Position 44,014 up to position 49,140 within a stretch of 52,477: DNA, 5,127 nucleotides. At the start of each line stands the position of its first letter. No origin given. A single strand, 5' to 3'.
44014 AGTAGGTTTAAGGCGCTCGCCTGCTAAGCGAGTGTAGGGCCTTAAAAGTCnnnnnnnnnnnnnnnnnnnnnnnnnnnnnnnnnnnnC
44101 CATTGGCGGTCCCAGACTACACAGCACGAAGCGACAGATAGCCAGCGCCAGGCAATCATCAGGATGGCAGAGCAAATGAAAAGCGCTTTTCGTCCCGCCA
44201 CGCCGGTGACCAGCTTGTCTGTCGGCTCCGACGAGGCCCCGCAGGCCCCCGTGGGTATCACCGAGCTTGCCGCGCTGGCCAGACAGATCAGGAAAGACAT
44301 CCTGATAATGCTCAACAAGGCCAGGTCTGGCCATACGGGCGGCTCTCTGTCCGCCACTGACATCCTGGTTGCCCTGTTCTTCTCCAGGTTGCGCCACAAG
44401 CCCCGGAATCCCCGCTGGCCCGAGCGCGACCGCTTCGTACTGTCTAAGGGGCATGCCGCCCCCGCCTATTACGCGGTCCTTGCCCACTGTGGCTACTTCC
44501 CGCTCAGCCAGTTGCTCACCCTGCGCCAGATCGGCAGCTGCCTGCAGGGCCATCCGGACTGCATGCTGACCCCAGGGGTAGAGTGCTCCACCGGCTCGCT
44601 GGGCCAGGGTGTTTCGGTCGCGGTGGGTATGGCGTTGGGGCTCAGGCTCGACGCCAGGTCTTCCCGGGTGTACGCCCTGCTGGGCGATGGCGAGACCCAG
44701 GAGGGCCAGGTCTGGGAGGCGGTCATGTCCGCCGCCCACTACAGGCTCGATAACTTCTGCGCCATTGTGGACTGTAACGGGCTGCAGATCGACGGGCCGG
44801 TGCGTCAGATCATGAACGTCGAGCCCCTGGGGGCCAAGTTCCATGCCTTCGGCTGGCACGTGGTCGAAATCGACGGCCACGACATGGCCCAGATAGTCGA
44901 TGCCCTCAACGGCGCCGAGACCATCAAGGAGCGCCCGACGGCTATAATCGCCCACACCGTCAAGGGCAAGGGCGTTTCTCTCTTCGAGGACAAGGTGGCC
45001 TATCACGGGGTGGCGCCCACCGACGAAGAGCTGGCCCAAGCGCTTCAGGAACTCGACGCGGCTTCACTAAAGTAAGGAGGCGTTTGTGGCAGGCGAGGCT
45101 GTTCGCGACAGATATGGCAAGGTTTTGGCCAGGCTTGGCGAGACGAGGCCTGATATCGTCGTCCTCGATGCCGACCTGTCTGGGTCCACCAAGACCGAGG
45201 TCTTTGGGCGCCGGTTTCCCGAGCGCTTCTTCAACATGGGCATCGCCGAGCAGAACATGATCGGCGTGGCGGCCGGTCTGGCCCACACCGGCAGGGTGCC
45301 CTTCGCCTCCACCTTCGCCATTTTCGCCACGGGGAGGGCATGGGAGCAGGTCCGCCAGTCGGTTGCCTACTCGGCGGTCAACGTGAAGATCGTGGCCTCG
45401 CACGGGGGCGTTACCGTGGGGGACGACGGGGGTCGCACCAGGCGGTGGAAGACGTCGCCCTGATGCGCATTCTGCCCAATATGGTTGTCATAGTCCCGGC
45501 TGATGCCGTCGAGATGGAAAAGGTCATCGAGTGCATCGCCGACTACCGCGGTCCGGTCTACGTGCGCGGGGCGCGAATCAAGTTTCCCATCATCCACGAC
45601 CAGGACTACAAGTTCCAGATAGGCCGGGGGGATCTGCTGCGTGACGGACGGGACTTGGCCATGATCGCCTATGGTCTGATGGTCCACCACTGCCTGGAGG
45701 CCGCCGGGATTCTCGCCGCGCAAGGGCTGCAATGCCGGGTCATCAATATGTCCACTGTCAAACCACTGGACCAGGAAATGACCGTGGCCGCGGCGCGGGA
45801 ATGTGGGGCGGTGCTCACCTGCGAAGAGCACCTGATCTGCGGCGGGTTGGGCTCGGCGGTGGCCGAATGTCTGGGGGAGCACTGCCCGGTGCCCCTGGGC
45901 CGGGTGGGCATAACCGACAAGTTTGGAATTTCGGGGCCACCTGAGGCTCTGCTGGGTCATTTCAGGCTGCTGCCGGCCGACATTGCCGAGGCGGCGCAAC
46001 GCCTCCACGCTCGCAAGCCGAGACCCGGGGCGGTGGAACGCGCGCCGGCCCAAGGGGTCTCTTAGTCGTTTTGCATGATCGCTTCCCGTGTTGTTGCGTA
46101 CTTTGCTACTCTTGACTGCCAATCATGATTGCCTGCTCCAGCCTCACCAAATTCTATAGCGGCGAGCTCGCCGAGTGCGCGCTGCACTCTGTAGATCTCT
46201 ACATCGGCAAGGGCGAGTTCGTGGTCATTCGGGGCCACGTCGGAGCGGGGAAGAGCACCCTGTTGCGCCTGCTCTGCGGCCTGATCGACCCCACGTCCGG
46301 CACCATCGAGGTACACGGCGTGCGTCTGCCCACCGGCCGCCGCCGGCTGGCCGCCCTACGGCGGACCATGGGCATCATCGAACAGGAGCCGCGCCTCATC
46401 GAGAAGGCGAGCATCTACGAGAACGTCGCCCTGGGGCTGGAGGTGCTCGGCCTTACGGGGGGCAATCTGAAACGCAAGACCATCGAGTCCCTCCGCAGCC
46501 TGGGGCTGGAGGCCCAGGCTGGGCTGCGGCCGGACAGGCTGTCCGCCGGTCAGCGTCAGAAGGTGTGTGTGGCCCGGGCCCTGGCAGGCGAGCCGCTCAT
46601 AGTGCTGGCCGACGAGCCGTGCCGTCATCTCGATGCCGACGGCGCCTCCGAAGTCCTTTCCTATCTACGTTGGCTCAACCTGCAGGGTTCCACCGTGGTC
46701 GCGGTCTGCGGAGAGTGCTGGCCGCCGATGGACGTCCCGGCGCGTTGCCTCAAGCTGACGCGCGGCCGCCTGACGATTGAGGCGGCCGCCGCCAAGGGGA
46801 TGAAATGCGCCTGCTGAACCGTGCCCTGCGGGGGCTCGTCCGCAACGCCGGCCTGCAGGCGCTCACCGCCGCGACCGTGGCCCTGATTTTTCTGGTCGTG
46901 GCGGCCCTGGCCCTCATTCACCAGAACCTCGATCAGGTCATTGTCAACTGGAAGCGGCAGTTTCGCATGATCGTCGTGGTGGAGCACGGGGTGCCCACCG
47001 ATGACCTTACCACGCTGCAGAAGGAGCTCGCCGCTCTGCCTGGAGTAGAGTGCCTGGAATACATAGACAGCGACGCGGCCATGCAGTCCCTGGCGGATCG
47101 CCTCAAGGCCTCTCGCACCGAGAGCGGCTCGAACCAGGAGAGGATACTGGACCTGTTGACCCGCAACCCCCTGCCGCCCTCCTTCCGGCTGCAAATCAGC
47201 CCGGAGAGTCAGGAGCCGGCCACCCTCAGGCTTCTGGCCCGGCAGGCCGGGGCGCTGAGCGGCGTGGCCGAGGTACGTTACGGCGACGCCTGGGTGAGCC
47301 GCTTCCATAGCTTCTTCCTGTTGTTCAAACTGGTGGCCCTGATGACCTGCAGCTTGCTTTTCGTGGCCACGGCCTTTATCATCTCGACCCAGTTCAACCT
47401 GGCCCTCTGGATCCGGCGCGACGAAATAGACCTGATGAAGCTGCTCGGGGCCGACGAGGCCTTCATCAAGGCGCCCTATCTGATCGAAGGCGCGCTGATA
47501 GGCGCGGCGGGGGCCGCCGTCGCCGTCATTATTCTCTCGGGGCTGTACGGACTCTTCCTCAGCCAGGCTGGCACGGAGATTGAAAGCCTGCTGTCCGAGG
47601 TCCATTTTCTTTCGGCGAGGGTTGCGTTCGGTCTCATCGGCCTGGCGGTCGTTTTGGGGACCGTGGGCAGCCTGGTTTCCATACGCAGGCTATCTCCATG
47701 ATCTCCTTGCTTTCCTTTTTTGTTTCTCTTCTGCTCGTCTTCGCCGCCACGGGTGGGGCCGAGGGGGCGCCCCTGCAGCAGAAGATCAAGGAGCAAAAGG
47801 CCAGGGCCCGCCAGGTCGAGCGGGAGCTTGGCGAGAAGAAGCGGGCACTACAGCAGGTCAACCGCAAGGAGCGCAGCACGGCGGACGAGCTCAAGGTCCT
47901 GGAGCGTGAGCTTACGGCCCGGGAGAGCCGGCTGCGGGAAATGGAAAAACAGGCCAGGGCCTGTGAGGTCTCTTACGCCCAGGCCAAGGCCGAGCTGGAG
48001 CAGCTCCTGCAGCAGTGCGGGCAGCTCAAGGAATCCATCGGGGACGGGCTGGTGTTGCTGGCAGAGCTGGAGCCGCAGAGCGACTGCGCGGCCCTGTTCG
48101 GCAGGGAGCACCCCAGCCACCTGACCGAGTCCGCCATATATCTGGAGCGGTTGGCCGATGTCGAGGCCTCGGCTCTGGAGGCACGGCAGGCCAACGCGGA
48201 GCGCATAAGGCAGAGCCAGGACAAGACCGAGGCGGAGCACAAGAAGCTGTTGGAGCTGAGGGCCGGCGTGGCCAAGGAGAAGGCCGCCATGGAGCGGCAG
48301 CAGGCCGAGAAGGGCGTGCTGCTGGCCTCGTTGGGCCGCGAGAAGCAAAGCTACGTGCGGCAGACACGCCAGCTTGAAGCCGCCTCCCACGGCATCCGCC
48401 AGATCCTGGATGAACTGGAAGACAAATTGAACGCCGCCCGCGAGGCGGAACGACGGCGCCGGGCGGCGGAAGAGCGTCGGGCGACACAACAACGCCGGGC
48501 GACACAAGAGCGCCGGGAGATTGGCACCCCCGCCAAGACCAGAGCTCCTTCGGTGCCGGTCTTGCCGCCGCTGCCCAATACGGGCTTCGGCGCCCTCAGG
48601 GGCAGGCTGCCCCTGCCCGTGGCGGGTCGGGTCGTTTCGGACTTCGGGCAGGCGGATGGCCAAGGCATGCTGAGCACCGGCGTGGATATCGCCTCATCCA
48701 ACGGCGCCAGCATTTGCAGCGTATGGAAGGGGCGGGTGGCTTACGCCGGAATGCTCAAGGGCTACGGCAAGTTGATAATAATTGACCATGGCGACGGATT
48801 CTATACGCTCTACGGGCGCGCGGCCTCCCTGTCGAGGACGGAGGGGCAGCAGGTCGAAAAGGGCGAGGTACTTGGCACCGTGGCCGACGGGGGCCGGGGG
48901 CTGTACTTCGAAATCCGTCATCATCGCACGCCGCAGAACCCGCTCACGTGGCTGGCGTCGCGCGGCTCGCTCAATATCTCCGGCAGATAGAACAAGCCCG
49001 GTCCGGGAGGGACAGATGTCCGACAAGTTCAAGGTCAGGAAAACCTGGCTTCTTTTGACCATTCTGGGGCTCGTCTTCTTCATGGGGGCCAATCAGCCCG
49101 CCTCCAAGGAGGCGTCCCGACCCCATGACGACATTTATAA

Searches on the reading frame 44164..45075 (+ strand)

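Call 22: search_protein_families(library=pfam, proteins=[window:44164-45075:+], max_evalue=0.001)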
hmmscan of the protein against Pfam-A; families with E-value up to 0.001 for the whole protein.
window:44164-45075:+ (303 aa): 5 families
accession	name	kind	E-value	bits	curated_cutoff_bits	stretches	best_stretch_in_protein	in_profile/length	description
PF00456.26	Transketolase_N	-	1.2e-59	202.4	22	1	40-296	7-274/334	Transketolase, thiamine diphosphate binding domain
PF13292.11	DXP_synthase_N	-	2.7e-12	47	21.2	1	33-213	16-179/274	1-deoxy-D-xylulose-5-phosphate synthase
PF00676.26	E1_dh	-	4.8e-06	26.2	22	1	144-252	101-208/300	Dehydrogenase E1 component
PF09364.15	XFP_N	-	0.0001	21.7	23.7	1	136-247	132-243/364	XFP N-terminal domain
PF02775.26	TPP_enzyme_C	-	0.00036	20.8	21.9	1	142-207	26-85/151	Thiamine pyrophosphate enzyme, C-terminal TPP binding domain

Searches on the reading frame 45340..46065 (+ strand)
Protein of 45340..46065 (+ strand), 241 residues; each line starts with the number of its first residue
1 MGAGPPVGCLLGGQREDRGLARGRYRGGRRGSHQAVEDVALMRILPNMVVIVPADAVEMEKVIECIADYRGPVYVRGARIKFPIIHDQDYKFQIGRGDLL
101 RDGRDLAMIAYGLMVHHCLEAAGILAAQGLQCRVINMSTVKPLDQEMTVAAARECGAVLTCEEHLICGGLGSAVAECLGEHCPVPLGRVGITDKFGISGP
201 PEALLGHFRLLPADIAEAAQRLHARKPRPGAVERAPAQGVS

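Call 22: search_protein_families(library=pfam, proteins=[window:45340-46065:+], max_evalue=0.001)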
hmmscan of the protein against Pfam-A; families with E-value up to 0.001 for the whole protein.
window:45340-46065:+ (241 aa): 3 families
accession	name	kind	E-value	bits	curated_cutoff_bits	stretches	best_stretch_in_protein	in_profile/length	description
PF02780.25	Transketolase_C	-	2.5e-29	102.1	25.9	1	95-215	1-124/124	Transketolase, C-terminal domain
PF02779.29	Transket_pyr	-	5.3e-09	36.4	27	1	28-80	116-170/174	Transketolase, pyrimidine binding domain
PF22613.1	Transketolase_C_1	-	2.4e-06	28.2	27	1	103-209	11-111/113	Transketolase-like TK C-terminal domain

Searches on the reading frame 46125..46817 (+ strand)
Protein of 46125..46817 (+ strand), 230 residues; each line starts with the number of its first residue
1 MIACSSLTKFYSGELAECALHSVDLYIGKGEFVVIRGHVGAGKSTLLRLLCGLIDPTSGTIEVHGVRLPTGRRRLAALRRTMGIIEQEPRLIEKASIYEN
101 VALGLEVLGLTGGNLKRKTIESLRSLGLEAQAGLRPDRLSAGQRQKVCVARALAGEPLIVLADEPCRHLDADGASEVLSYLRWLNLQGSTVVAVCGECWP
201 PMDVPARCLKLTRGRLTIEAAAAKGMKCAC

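Call 22: search_protein_families(library=pfam, proteins=[window:46125-46817:+], max_evalue=0.001)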
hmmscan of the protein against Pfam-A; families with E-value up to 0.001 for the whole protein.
window:46125-46817:+ (230 aa): 1 family
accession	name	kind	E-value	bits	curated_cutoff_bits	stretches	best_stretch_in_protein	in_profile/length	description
PF00005.33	ABC_tran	-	9.5e-30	104.4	25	1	20-166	1-136/137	ABC transporter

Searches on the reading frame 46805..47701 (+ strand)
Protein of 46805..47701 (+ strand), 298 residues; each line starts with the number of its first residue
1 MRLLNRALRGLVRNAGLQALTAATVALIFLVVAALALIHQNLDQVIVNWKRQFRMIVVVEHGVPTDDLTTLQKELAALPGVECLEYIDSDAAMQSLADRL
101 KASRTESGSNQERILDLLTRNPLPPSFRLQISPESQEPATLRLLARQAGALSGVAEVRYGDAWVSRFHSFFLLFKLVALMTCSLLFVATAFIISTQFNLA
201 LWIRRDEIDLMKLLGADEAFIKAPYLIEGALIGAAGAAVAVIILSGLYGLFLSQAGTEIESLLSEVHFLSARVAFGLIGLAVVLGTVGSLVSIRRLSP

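Call 22: search_protein_families(library=pfam, proteins=[window:46805-47701:+], max_evalue=0.001)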
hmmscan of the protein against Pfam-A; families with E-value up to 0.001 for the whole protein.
window:46805-47701:+ (298 aa): 2 families
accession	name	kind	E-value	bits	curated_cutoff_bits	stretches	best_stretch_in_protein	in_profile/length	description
PF18075.7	FtsX_ECD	-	2.3e-08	35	23.5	1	55-157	3-96/96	FtsX extracellular domain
PF02687.27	FtsX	-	9e-07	29.4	25.5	1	184-296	6-115/120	FtsX-like permease C-terminal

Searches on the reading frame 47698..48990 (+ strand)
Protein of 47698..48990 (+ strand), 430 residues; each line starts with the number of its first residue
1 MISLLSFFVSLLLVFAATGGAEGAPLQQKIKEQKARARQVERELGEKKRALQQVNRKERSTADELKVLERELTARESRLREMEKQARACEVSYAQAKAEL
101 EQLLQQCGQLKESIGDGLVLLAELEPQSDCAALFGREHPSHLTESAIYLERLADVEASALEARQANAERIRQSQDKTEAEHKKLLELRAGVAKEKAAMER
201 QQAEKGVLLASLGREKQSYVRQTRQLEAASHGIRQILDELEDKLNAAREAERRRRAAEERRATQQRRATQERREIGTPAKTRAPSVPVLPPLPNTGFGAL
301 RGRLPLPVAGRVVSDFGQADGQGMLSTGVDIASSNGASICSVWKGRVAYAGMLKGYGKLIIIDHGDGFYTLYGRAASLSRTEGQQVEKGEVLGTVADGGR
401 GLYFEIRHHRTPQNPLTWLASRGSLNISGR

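Call 22: search_protein_families(library=pfam, proteins=[window:47698-48990:+], max_evalue=0.001)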
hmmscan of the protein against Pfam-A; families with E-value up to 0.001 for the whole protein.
window:47698-48990:+ (430 aa): 1 family
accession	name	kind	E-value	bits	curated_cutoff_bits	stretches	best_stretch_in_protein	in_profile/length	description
PF01551.29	Peptidase_M23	-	3.9e-22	78.7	28.7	1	327-415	4-96/96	Peptidase family M23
